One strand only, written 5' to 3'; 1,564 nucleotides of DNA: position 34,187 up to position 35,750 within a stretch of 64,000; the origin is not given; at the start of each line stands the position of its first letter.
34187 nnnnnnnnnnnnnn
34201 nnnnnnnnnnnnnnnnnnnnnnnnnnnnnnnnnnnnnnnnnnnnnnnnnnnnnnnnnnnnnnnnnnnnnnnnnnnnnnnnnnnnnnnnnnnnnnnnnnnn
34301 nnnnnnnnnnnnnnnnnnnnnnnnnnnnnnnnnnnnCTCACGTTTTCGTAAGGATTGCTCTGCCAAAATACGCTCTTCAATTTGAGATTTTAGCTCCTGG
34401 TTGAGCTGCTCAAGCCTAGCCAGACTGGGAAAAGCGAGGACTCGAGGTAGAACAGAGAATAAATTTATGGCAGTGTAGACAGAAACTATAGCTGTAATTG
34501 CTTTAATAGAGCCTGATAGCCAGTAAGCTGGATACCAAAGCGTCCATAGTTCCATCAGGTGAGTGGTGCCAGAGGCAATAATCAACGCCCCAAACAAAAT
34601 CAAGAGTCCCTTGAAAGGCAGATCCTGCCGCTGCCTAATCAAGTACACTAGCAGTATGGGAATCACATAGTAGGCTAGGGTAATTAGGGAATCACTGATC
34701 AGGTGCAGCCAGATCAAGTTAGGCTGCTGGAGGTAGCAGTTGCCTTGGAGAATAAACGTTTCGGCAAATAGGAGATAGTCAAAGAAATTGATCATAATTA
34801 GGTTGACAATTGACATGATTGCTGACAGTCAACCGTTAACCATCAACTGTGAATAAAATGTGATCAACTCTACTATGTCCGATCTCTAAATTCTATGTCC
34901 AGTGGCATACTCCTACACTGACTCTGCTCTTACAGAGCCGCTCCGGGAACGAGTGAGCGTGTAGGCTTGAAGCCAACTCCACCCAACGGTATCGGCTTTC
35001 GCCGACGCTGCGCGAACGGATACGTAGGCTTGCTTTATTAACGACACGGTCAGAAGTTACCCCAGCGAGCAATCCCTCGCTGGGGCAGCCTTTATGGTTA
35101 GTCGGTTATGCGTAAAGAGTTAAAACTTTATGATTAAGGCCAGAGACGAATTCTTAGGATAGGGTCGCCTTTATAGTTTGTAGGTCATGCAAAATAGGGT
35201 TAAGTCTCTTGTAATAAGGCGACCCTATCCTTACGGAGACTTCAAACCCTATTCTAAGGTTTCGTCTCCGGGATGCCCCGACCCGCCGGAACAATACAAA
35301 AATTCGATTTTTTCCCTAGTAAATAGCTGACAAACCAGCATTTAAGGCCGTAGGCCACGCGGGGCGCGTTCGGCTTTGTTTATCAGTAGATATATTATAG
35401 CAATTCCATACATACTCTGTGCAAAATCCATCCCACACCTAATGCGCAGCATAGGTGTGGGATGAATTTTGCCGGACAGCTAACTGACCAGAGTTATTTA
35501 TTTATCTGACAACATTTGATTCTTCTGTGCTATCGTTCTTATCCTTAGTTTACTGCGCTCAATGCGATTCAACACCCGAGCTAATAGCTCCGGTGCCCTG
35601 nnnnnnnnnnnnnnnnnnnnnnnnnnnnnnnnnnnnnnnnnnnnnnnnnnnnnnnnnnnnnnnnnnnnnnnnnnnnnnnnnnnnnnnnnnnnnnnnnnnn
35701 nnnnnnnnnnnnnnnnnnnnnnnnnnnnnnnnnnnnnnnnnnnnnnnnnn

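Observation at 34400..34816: Ethylene-receptor-like sensor kinase in which the Cu(I)-ligand Cys is replaced by Ser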

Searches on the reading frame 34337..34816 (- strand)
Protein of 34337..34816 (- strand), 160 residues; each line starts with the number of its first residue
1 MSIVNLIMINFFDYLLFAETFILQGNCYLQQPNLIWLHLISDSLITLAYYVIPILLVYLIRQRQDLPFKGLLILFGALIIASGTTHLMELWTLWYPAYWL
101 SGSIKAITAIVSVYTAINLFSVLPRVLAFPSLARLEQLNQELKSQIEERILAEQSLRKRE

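Call 7: find_homologous_proteins(query=window:34337-34816:-, max_evalue=0.001)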
Query seq(160 aa) (160 aa): 19 proteins with E <= 0.001 among 70 candidates.
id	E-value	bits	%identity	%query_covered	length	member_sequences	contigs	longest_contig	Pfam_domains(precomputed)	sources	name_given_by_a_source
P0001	5.4e-51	191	59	94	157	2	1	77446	PF25487.2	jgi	jgi:hypothetical protein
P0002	6.8e-51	190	58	94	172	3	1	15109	PF25487.2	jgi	jgi:hypothetical protein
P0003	1.3e-50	190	58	94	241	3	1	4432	PF25487.2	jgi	jgi:PAS domain-containing protein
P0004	8.5e-49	184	56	96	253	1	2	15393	PF25487.2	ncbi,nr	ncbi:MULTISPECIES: PAS domain-containing protein [Cyanophyceae]|nr:PAS domain-containing protein [Mi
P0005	9.7e-49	183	56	96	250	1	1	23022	PF08447.19,PF25487.2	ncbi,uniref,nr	ncbi:PAS domain-containing protein [Nostoc sp. UIC 10630]|uniref:PAS domain-containing protein n=1 T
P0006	6.3e-48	181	56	96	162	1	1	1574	PF25487.2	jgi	jgi:PAS domain-containing protein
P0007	6.7e-46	174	58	86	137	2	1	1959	PF25487.2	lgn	-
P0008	1.5e-41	160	55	85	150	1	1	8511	PF25487.2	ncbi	-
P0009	1.8e-41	160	55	85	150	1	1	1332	PF25487.2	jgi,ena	-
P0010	1.9e-39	153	48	94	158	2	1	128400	PF25487.2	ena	-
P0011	7.6e-39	151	50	87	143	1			PF25487.2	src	-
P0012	8.8e-39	151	51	86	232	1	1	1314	PF00989.32,PF25487.2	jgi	jgi:PAS domain-containing protein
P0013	4.0e-36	142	54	79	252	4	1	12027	PF13426.14,PF08448.17,PF00989.32,PF25487.2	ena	-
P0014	6.5e-36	142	51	87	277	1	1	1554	PF25487.2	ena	-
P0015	6.9e-33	132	48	83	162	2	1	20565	PF25487.2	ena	-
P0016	8.7e-33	132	42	93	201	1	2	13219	PF25487.2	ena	-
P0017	1.5e-32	131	50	85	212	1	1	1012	PF25487.2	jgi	jgi:PAS domain-containing protein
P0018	2.9e-32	130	47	89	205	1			PF25487.2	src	-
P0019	5.1e-29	119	56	64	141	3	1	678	PF25487.2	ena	-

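Call 16: find_related_loci(query=window:34337-34816:-, collection=genome_contigs, flank=6000)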
Query seq(160 aa) (160 aa) in genome_contigs; peptide patterns used: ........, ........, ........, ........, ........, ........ (x = any residue, [..] = any of these).
157 stretches matched a pattern; 6 encode a relative of the query (tblastn E <= 1e-3); 6 distinct loci.
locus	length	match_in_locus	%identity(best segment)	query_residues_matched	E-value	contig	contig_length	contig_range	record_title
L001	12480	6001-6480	87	1-160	3e-90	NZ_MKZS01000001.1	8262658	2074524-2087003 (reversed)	Moorena bouillonii PNG strain PNG5-198 Ga0081470_101, whole genome shotgun sequence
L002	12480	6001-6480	86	1-160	2e-89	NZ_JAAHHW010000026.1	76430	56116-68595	MAG: Moorena sp. SIO3I8 3I8_NODE_26, whole genome shotgun sequence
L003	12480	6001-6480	86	1-160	6e-89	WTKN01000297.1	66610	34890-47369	MAG: Moorena sp. SS36440bin_2 NODE_20_length_66610_cov_30.552956, whole genome shotgun sequence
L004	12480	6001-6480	83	1-160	2e-85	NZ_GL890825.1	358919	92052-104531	Moorena producens 3L scf45985, whole genome shotgun sequence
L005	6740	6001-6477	85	1-160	3e-85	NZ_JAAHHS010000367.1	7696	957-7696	MAG: Moorena sp. SIO3H5 3H5_NODE_367, whole genome shotgun sequence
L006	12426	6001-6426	56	16-157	2e-54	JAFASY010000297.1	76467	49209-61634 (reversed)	MAG: Chroococcidiopsidaceae cyanobacterium CP_BM_ER_R8_30 BM_ER_R8_k147_1823770, whole genome shotgun sequence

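Call 25: search_protein_representatives(protein=window:34409-34816:-)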
Query: 136 residues. Proteins with E-value up to 0.001 (for the whole library): 7998; up to 1e-10: 5800; up to 1e-30: 757. The best 150 are listed.
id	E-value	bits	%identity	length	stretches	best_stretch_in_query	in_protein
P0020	6.9e-75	266.1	100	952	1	8-136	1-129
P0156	2.1e-46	173.9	61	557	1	10-135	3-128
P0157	3.2e-45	170.1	60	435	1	10-136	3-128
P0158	1.7e-44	167.7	59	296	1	8-135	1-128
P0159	4.0e-44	166.6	60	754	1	8-136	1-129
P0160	5.6e-44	166.1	59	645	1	11-133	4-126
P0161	1.5e-43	164.7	63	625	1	18-136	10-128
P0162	1.6e-43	164.6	61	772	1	10-136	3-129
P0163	2.0e-43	164.2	61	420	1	8-136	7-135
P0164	2.2e-43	164.2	58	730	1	8-136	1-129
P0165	2.2e-43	164.1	59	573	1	8-135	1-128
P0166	1.1e-42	161.9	57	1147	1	9-135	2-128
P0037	1.3e-42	161.6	59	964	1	13-135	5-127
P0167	1.5e-42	161.4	60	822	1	8-134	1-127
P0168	1.6e-42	161.3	57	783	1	5-136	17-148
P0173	3.6e-42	160.2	62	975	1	19-136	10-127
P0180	9.9e-42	158.8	56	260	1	8-136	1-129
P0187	1.7e-41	158.1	64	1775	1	16-136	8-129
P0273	2.0e-38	148.1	56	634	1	15-135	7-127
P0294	5.3e-38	146.7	57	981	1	10-135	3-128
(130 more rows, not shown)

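Call 29: search_solved_structures(query=window:34409-34816:-, max_evalue=1, show_alignments=2)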
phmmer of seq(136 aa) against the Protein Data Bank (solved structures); distinct sequences matched with E-value up to 1: 3.
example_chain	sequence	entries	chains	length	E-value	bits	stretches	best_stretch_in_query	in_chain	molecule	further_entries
1kzu_A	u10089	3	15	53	0.049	17.3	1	67-106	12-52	LIGHT HARVESTING PROTEIN B-800/850 | Light-harvesting protein B-800/850, alpha chain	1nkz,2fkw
9ek8_A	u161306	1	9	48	0.34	14.6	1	67-102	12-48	Light-harvesting protein B-800/850 alpha chain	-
7zdi_A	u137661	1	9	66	0.52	14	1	67-109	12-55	Light-harvesting protein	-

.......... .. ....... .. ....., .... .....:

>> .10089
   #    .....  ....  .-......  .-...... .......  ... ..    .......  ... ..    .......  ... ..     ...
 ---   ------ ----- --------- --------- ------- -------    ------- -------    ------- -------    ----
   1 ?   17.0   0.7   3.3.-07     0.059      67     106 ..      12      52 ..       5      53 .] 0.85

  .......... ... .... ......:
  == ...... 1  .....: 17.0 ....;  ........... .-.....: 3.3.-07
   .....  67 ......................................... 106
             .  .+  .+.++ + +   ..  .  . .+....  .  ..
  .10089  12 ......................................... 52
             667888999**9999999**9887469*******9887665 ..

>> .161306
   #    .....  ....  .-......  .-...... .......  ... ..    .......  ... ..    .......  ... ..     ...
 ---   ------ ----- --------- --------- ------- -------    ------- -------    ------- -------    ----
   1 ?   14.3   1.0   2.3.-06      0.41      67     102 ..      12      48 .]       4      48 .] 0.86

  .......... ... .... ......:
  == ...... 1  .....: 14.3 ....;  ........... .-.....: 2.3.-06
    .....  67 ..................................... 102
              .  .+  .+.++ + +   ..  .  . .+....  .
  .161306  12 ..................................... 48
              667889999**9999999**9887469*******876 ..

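Call 38: list_cluster_members(proteins=[P0294, P0180, P0273, P0156, P0157, P0159, P0161, P0162, P0187, P0173])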
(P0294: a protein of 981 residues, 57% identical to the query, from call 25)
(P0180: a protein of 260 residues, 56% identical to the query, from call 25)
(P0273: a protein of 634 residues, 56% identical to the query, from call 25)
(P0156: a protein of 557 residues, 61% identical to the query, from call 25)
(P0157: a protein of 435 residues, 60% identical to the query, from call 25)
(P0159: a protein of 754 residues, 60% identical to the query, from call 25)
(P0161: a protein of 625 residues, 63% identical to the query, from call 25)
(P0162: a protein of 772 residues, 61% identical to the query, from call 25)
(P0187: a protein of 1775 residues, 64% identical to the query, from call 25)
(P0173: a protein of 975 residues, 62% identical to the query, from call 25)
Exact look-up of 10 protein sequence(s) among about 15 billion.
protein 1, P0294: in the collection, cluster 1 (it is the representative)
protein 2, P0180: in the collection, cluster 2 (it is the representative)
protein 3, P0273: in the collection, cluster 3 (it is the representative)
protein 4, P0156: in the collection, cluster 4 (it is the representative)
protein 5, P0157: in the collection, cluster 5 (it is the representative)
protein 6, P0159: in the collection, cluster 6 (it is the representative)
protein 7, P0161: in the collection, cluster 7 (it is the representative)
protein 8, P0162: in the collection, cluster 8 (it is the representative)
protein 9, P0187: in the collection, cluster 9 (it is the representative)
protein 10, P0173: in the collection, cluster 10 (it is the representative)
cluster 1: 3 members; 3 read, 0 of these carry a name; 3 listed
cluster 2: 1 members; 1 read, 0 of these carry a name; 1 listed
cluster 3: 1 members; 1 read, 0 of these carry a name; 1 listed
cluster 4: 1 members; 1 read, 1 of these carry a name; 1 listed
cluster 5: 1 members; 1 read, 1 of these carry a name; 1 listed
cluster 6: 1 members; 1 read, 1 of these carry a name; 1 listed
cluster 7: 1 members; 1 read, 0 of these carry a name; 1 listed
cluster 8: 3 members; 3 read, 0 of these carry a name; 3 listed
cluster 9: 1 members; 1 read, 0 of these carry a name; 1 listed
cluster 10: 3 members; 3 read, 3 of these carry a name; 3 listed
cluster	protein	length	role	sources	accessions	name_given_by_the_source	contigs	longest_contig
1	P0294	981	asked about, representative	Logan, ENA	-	-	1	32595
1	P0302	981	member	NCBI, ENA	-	-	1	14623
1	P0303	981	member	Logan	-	-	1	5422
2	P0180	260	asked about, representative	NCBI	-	-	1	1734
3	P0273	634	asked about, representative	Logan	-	-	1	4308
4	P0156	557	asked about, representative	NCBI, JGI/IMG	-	PAS domain S-box-containing protein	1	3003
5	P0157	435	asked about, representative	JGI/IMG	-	signal transduction histidine kinase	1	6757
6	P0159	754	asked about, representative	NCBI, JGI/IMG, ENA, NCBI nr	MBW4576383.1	MAG: PAS domain S-box protein [Aphanothece sp. CMT-3BRIN-NPC111] | hypothetical protein | PAS domain S-box protein [Aphanothece sp. CMT-3BRIN-NPC111]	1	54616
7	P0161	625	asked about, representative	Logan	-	-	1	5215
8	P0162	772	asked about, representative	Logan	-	-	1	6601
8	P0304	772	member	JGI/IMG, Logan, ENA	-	-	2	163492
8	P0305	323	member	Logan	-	-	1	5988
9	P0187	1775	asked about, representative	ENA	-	-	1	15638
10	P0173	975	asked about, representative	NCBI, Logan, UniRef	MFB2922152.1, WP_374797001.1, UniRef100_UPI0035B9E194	PAS domain S-box protein [Aerosakkonema funiforme] | PAS domain S-box protein n=1 Tax=Aerosakkonema funiforme TaxID=1246630 RepID=UPI0035B9E194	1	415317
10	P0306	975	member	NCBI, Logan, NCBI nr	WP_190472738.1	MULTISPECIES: PAS domain S-box protein [Oscillatoriales]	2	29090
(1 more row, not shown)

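Call 60: predict_structure(alignment_id=A2)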
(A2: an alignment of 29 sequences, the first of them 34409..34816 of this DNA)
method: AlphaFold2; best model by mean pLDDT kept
length: 136 residues; sequences in the alignment: 29
mean_pLDDT: 78.9   pTM: 0.62
mean pLDDT of the five models: 78.9, 75.6, 72.7, 72.2, 71.8
residues with pLDDT >= 90: 7; 70-90: 107; 50-70: 17; < 50: 5
segments of 3 or more residues with pLDDT < 50: 18-22
pLDDT, mean of each block of 10 residues (from residue 1): 82 63 55 77 87 88 83 89 84 76 81 85 81 68
secondary structure, 60 per line:
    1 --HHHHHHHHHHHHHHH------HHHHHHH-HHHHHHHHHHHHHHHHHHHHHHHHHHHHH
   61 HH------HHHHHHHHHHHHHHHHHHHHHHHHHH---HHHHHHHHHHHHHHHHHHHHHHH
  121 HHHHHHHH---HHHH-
elements in order: H3-17 H24-30 H32-62 H69-94 H98-128 H132-135

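Call 63: fold_search(model_id=the predicted structure, library=pdb)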
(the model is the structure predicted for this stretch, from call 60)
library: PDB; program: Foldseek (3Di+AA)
matches with E <= 10: 76; with E <= 0.001: 0
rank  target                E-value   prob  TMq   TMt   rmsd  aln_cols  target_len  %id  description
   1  7t38_A                1.6e+00  0.18  0.32  0.09  15.3       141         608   21  Inactivated state of 2-APB and CBD-bound wildtype rat TRPV2 in nanodiscs (released 2022-05-04)
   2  9l79_R                1.9e+00  0.69  0.51  0.27   6.7       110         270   14  Structure of GPR119-Gs complex bound to AR231453 (released 2025-12-31)
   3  7zmb_L                2.0e+00  0.63  0.42  0.60   3.9        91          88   22  CryoEM structure of mitochondrial complex I from Chaetomium thermophilum (state 2) (released 2022-11-30)
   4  7ar7_K                2.7e+00  0.57  0.45  0.64   3.8        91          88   12  Cryo-EM structure of Arabidopsis thaliana complex-I (open conformation) (released 2022-03-02)
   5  6u8y_C                3.2e+00  0.30  0.43  0.50   4.8        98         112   18  Structure of the membrane-bound sulfane sulfur reductase (MBS), an archaeal respiratory membrane complex (released 2020-09-09)
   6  4dxw_D                3.2e+00  0.06  0.22  0.17  19.6       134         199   19  Crystal structure of NavRh, a voltage-gated sodium channel (released 2012-05-23)
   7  3rko_G                3.3e+00  0.44  0.42  0.54   3.8        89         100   13  Crystal structure of the membrane domain of respiratory complex I from E. coli at 3.0 angstrom resolution (released 2011-08-03)
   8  6h7w_M                3.3e+00  0.25  0.41  0.26  18.5       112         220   14  Model of retromer-Vps5 complex assembled on membrane. (released 2018-09-26)
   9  7aqq_K                3.7e+00  0.47  0.44  0.62   4.1        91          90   13  Cryo-EM structure of Arabidopsis thaliana Complex-I (membrane core) (released 2021-12-08)
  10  9h2s_A                3.7e+00  0.28  0.38  0.19   4.7        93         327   17  a YnaI-MscS chimera in a closed conformation purified in DDM with additional lipids showing ligand-filled pore and poc (released 2025-09-24)
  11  8h0p_R                3.7e+00  0.18  0.31  0.15   8.1        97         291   11  Structure of the NMB30-NMBR and Gq complex (released 2023-08-09)
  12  7ar9_K                4.0e+00  0.21  0.38  0.45   5.6       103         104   14  Cryo-EM structure of Polytomella Complex-I (membrane arm) (released 2021-12-08)
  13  8e73_4L               4.2e+00  0.28  0.40  0.51   4.5        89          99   12  Vigna radiata supercomplex I+III2 (full bridge) (released 2023-01-11)
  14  8bef_K                4.2e+00  0.28  0.40  0.51   4.6        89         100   12  Cryo-EM structure of the Arabidopsis thaliana I+III2 supercomplex (CI membrane core) (released 2023-01-11)
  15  7tgh_4L               4.2e+00  0.16  0.32  0.35   5.1        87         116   20  Cryo-EM structure of respiratory super-complex CI+III2 from Tetrahymena thermophila (released 2022-04-06)
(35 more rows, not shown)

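Call 64: find_encoding_contigs(protein=P0294, flank=6000, max_places=2)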
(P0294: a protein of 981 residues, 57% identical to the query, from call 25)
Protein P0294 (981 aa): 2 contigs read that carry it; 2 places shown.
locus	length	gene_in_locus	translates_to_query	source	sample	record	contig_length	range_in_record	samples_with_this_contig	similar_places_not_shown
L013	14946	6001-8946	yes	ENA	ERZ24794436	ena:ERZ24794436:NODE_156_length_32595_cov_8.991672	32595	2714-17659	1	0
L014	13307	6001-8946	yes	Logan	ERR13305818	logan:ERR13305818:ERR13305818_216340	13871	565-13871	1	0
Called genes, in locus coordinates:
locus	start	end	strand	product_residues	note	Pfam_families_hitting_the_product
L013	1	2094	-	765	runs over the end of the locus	PF12805:FUSC-like, PF11744:ALMT, PF04632:FUSC, PF13515:FUSC_2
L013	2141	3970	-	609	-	PF14516:AAA_35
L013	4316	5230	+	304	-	PF03707:MHYT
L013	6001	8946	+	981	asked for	PF25487:ETR1_N, PF00989:PAS, PF08448:PAS_4, PF13426:PAS_9, PF00989:PAS, PF08447:PAS_3, PF08448:PAS_4, PF13426:PAS_9, +10 more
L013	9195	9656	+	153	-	PF01590:GAF (faint), PF13185:GAF_2, PF14215:bHLH-MYC_N (faint)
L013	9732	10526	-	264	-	PF05175:MTS (weak), PF13489:Methyltransf_23, PF01209:Ubie_methyltran, PF06325:PrmA (faint), PF13847:Methyltransf_31, PF08241:Methyltransf_11, PF08242:Methyltransf_12, PF13649:Methyltransf_25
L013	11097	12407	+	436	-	PF07690:MFS_1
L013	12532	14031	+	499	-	PF00450:Peptidase_S10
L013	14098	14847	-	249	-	-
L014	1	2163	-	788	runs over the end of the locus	PF12805:FUSC-like, PF04632:FUSC, PF11744:ALMT, PF13515:FUSC_2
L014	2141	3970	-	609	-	PF14516:AAA_35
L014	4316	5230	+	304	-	PF03707:MHYT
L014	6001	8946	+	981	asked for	PF25487:ETR1_N, PF00989:PAS, PF08448:PAS_4, PF13426:PAS_9, PF00989:PAS, PF08447:PAS_3, PF08448:PAS_4, PF13426:PAS_9, +10 more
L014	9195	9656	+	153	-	PF01590:GAF (faint), PF13185:GAF_2, PF14215:bHLH-MYC_N (faint)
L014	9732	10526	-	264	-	PF05175:MTS (weak), PF13489:Methyltransf_23, PF01209:Ubie_methyltran, PF06325:PrmA (faint), PF13847:Methyltransf_31, PF08241:Methyltransf_11, PF08242:Methyltransf_12, PF13649:Methyltransf_25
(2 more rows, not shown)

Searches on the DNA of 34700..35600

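Call 69: search_rna_families(source=window, start=34700, end=35600, threshold=evalue, max_evalue=1)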
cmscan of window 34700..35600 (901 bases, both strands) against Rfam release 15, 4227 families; matches with E-value up to 1: 2.
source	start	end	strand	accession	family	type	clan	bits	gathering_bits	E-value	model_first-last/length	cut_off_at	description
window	35420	35473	-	RF03682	mir-3912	Gene; miRNA;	-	22.8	95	0.094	1-91/91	no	mir-3912 microRNA precursor family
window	35420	35473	-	RF00850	mir-259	Gene; miRNA;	-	20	50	0.26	1-78/78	no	mir-259 microRNA precursor family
